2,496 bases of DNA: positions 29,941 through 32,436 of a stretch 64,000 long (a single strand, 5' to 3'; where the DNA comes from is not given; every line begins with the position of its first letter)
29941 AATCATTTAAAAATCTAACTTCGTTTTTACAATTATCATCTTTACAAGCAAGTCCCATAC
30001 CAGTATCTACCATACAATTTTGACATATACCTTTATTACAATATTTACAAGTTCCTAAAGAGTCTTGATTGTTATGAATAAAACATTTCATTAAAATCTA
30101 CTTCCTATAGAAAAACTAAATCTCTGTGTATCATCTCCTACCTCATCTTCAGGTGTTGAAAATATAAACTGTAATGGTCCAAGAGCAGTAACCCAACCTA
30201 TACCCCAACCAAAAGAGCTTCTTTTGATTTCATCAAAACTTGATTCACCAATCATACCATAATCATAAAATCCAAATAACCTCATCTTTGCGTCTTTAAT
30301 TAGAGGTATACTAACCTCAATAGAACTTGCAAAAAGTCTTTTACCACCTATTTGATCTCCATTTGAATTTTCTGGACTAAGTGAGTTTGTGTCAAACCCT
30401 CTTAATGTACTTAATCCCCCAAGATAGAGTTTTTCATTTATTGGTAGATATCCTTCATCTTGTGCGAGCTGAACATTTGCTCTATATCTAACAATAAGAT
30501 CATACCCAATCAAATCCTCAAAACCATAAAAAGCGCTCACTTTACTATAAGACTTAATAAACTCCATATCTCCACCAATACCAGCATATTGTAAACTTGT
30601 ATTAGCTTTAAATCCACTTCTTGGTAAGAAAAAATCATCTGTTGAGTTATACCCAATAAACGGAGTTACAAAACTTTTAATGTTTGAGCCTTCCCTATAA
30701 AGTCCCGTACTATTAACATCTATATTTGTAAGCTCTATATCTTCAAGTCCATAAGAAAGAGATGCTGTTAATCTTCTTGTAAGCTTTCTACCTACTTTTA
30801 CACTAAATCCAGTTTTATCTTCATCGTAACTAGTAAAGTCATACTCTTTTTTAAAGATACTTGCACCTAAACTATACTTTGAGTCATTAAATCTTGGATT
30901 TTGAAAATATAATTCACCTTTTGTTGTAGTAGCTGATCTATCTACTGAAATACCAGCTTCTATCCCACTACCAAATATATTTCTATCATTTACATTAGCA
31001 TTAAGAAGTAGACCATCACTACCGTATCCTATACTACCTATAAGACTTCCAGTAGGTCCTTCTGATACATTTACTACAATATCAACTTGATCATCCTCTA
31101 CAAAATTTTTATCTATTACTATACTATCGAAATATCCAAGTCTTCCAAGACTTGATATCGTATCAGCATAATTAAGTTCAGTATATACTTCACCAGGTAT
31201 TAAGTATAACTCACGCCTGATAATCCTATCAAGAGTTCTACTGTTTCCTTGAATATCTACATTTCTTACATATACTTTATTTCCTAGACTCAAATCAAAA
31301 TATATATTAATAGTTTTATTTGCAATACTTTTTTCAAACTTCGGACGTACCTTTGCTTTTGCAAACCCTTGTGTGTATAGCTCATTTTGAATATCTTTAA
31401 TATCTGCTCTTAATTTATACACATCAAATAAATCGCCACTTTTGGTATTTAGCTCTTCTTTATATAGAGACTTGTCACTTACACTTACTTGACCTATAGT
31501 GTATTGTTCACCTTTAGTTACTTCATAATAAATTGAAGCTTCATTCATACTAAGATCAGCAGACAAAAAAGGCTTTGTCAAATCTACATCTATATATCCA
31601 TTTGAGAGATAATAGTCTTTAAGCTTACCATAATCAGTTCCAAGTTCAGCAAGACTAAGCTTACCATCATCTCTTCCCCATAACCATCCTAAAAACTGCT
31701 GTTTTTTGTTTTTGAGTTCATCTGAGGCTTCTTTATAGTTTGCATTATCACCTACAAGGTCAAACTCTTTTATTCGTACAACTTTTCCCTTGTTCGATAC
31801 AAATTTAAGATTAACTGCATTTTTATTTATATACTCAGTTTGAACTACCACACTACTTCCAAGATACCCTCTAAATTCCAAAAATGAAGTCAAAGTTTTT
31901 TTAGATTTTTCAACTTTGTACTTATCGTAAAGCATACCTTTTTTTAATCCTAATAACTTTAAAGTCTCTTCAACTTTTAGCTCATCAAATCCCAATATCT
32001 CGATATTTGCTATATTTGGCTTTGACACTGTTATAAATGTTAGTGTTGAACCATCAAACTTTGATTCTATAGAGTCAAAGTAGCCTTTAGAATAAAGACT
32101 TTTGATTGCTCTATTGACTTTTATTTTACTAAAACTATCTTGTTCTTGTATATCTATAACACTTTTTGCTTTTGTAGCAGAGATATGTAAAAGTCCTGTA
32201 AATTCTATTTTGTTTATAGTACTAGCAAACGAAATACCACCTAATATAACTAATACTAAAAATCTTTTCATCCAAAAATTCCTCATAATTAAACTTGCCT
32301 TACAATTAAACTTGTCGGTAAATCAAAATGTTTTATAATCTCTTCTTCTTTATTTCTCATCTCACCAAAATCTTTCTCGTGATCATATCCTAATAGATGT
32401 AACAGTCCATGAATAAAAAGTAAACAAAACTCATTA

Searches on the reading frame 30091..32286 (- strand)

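Call 8: search_protein_families(library=ncbifam, proteins=[window:30091-32286:-], max_evalue=0.01)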
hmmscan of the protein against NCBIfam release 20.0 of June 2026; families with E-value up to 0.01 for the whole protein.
window:30091-32286:- (731 aa): 6 families
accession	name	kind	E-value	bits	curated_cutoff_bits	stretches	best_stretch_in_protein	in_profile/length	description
TIGR03303.1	OM_YaeT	equivalog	3.2e-157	525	297.15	1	23-731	2-741/741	outer membrane protein assembly factor BamA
NF008287.0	PRK11067.1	subfamily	2.1e-61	208.3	1181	1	23-730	25-801/802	outer membrane protein assembly factor BamA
NF047950.2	ATportTamA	equivalog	3.7e-27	95.1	625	2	335-730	179-568/569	autotransporter assembly complex protein TamA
NF052279.1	lipo_TamL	exception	1.4e-15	56.8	400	4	325-476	240-403/747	translocation and assembly module lipoprotein TamL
NF058613.1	OMPAssmBamADein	equivalog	2.6e-15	55.4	1050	2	342-454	410-527/857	outer membrane protein assembly factor BamA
TIGR00992.1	3a0901s03IAP75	subfamily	4.8e-05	21.8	1163.25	1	266-413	198-351/718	IAP75 family chloroplast envelope protein translocase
